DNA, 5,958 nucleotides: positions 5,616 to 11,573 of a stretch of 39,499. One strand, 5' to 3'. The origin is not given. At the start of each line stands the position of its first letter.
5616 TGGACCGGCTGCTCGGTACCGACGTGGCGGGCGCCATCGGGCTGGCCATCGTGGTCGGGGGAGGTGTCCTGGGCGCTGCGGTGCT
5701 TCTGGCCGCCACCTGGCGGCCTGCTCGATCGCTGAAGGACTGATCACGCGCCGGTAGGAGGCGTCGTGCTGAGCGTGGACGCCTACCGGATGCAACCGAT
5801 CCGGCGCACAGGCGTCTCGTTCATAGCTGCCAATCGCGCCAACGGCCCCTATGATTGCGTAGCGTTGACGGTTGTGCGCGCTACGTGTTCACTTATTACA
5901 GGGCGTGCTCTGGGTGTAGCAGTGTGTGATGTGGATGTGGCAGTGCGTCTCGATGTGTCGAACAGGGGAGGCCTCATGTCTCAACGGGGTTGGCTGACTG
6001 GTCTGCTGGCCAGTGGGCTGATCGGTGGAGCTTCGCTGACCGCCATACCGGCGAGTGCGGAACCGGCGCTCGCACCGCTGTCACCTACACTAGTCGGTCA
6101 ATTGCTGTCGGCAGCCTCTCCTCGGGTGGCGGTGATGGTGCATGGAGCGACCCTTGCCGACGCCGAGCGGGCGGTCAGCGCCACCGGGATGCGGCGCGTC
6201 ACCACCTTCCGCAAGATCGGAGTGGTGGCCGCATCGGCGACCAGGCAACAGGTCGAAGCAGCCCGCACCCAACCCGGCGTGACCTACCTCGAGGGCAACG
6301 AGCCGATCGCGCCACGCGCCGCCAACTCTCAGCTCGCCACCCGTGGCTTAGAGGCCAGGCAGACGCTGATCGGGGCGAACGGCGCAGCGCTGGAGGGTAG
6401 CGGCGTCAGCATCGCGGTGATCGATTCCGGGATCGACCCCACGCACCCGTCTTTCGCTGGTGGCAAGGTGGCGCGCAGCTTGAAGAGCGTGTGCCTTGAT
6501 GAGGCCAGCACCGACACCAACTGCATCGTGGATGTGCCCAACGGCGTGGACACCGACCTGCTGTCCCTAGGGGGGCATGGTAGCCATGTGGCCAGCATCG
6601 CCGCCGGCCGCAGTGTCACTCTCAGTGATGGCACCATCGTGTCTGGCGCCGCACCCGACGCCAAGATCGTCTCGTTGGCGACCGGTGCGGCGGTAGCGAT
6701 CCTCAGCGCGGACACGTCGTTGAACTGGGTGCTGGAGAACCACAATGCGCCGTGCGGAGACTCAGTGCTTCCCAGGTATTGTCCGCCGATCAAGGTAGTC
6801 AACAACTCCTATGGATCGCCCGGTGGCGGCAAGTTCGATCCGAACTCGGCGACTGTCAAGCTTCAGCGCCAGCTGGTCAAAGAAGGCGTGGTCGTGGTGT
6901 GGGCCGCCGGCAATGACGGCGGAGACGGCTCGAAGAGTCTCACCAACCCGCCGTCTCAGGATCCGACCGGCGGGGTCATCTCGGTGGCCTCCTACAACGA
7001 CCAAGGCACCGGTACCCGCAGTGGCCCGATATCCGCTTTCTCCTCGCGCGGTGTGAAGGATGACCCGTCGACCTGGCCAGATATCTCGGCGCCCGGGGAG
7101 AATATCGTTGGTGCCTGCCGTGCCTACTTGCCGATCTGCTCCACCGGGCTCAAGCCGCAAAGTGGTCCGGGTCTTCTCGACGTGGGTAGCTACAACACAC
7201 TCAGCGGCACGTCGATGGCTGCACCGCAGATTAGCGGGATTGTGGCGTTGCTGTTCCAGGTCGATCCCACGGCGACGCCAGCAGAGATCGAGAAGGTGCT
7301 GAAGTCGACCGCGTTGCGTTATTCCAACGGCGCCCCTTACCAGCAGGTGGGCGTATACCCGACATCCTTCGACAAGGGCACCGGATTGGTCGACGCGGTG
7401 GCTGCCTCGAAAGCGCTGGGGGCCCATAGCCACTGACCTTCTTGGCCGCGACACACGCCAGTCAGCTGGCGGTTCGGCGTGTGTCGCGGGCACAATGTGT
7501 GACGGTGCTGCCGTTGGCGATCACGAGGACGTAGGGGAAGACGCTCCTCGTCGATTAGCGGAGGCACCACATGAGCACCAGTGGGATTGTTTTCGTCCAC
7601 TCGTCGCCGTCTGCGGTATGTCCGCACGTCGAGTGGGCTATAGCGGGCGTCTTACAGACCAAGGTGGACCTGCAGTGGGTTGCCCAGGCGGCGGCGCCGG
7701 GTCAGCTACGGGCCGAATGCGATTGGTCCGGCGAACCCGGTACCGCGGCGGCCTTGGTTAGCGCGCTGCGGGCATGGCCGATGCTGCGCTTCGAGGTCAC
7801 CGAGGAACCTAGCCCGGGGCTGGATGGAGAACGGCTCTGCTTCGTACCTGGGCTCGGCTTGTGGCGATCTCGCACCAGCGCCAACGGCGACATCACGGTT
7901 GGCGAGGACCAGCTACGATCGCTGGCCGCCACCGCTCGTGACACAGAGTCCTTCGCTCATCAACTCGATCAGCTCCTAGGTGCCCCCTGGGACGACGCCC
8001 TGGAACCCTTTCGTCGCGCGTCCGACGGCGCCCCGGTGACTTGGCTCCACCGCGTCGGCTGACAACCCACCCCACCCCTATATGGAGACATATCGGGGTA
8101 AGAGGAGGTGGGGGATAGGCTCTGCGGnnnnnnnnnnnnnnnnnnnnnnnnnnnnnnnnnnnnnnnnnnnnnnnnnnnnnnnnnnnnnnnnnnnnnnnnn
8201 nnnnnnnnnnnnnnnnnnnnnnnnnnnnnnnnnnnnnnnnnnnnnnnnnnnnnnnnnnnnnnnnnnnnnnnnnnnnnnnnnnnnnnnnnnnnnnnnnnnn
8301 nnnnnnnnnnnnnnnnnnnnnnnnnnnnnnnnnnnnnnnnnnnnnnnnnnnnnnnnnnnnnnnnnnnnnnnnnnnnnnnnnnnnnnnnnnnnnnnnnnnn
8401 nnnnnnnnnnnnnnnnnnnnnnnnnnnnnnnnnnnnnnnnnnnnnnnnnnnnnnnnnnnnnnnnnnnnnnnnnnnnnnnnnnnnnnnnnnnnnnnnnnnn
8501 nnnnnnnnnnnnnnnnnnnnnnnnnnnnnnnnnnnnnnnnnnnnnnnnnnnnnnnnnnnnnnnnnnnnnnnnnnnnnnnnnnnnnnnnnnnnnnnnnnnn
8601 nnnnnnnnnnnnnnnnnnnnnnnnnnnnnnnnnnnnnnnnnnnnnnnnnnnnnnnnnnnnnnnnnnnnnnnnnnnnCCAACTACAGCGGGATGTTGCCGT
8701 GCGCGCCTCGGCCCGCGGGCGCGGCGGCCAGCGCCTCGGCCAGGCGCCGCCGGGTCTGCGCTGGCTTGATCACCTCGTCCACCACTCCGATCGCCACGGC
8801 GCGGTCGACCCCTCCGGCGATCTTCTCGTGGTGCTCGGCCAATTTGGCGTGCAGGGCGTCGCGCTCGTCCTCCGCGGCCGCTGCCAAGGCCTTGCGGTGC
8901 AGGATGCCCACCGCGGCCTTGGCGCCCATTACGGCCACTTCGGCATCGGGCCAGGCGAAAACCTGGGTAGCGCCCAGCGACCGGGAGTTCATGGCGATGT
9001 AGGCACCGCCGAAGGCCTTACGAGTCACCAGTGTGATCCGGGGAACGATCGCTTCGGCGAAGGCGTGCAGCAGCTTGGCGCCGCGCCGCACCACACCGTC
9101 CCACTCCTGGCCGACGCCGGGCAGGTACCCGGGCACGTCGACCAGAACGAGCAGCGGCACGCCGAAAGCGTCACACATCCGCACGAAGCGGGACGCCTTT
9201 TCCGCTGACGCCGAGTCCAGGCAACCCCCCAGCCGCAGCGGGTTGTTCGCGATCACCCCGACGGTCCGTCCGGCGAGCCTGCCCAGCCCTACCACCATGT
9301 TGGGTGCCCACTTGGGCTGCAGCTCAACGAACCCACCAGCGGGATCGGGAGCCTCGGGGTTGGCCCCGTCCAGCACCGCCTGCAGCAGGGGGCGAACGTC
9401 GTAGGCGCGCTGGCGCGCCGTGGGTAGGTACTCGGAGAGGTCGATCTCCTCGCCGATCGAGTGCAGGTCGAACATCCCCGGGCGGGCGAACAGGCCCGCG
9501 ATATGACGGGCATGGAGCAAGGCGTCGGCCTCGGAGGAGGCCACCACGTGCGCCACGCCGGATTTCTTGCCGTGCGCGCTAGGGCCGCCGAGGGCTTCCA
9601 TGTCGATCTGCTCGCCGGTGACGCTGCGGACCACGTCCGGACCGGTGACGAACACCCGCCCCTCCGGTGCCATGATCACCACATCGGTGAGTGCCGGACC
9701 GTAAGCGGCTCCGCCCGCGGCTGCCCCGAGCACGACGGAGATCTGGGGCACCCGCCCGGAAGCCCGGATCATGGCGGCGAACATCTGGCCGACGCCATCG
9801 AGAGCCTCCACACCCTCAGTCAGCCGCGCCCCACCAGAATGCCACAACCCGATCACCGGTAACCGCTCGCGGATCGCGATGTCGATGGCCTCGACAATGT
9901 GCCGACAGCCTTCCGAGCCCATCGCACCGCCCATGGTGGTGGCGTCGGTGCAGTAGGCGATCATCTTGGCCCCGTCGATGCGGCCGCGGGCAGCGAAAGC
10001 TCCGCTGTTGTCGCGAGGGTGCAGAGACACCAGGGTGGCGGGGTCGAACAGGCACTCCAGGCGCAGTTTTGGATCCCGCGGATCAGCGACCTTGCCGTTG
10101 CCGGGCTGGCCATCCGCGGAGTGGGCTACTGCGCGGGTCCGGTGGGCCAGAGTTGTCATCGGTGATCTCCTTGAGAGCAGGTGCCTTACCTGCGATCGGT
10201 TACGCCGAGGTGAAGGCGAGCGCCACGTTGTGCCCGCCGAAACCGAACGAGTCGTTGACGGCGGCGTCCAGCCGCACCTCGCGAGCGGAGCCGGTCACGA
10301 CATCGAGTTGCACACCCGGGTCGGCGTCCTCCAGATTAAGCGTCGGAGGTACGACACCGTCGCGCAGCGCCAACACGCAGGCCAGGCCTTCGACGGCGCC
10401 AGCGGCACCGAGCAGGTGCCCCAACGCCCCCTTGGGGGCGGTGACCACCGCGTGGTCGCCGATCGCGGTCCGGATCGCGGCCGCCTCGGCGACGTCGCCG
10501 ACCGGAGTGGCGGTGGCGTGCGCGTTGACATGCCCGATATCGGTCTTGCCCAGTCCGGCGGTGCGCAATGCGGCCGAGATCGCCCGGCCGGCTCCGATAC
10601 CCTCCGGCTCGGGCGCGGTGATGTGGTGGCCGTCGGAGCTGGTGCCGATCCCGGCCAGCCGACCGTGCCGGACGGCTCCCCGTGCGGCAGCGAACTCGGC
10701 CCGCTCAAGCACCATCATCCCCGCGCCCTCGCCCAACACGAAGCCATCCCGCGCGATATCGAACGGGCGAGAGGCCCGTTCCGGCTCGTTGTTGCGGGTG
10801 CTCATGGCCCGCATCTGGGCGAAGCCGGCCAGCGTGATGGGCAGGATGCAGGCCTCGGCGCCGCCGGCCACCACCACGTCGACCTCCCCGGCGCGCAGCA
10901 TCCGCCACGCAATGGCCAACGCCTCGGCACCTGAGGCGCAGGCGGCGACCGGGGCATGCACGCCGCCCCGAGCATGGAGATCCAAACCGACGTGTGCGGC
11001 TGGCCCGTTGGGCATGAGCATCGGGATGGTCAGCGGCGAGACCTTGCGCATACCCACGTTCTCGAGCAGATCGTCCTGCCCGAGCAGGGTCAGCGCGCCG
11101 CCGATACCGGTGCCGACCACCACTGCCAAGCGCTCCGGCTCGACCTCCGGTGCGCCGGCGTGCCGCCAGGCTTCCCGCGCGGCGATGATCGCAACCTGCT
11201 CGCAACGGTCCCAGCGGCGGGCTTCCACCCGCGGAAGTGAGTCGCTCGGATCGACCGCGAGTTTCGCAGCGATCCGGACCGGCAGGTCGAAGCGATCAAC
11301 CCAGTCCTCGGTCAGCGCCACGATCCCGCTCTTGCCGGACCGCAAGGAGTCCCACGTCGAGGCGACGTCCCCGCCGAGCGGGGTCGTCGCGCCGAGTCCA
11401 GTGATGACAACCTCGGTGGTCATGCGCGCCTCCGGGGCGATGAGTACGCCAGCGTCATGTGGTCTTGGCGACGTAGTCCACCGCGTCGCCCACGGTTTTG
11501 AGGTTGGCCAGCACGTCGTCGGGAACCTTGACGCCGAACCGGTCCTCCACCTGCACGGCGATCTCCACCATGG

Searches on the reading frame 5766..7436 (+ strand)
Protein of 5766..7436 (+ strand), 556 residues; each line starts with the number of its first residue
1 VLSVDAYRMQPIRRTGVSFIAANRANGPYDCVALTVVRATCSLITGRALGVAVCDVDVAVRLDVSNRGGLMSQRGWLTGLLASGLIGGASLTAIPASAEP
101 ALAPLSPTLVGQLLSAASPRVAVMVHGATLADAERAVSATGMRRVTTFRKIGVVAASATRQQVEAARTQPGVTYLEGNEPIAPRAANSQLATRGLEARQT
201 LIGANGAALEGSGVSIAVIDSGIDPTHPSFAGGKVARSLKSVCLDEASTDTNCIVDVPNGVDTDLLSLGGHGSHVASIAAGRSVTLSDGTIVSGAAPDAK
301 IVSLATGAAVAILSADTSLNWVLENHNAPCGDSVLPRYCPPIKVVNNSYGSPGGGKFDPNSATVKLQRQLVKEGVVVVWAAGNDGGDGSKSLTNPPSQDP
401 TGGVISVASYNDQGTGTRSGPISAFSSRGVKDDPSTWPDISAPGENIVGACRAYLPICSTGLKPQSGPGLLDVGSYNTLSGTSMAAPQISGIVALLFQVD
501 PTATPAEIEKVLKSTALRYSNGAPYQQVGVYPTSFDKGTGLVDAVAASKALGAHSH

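Call 74: search_protein_families(library=pfam, proteins=[window:5766-7436:+], max_evalue=0.0001)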
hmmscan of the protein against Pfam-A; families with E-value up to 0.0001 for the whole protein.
window:5766-7436:+ (556 aa): 1 family
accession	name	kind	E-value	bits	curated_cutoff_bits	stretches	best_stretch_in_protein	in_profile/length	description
PF00082.27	Peptidase_S8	-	2.2e-44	152.3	21.8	1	211-517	1-276/288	Subtilase family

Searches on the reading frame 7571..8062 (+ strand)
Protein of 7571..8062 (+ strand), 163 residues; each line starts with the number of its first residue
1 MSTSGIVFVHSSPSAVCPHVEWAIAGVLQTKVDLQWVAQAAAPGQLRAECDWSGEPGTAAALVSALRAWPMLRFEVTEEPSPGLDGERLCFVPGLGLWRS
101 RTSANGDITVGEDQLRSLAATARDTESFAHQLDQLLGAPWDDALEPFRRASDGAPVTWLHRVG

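Call 75: search_protein_families(library=pfam, proteins=[window:7571-8062:+], max_evalue=0.0001)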
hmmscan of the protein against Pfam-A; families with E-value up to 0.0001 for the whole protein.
window:7571-8062:+ (163 aa): 1 family
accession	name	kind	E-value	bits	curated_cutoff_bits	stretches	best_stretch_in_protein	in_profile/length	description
PF11343.13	DUF3145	-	3.7e-72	241.5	25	1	6-161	1-156/156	Protein of unknown function (DUF3145)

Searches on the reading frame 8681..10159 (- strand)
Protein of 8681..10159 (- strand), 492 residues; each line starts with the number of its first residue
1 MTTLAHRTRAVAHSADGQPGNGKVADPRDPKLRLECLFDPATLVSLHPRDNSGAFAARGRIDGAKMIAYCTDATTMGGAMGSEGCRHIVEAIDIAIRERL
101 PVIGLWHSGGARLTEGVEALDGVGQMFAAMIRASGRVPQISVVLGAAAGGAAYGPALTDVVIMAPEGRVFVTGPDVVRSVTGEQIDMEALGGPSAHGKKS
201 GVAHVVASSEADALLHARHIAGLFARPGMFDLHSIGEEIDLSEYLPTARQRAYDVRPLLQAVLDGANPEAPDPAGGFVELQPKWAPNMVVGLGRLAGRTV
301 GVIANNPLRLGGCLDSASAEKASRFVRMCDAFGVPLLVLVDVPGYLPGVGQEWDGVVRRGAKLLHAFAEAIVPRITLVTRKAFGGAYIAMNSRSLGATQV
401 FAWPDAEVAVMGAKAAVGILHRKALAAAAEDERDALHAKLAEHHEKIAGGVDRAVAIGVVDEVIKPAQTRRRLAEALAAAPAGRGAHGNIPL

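Call 74: search_protein_families(library=pfam, proteins=[window:8681-10159:-], max_evalue=0.0001)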
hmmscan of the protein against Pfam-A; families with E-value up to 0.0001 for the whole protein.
window:8681-10159:- (492 aa): 3 families
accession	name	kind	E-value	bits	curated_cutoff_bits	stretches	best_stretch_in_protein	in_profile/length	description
PF01039.27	Carboxyl_trans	-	2.5e-125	419.4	22.3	1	54-480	47-478/493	Carboxyl transferase domain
PF03255.19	ACCA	-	3.7e-11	43.2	23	1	312-427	126-237/310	Acetyl co-enzyme A carboxylase carboxyltransferase-like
PF06833.16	MdcE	-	5.8e-11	42.9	32.7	1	334-485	28-170/196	Malonate decarboxylase gamma subunit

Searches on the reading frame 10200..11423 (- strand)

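Call 74: search_protein_families(library=pfam, proteins=[window:10200-11423:-], max_evalue=0.0001)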
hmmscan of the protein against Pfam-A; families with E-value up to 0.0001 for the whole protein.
window:10200-11423:- (407 aa): 3 families
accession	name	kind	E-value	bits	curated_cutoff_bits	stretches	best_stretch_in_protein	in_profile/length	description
PF00109.32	ketoacyl-synt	-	2.8e-56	191.4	20.8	1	4-244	3-251/252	Beta-ketoacyl synthase, N-terminal domain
PF02801.28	Ketoacyl-synt_C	-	5.5e-33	113.9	20.8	1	254-365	2-119/119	Beta-ketoacyl synthase, C-terminal domain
PF00108.29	Thiolase_N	-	1.8e-05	24.7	26.4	1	161-191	84-114/260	Thiolase, N-terminal domain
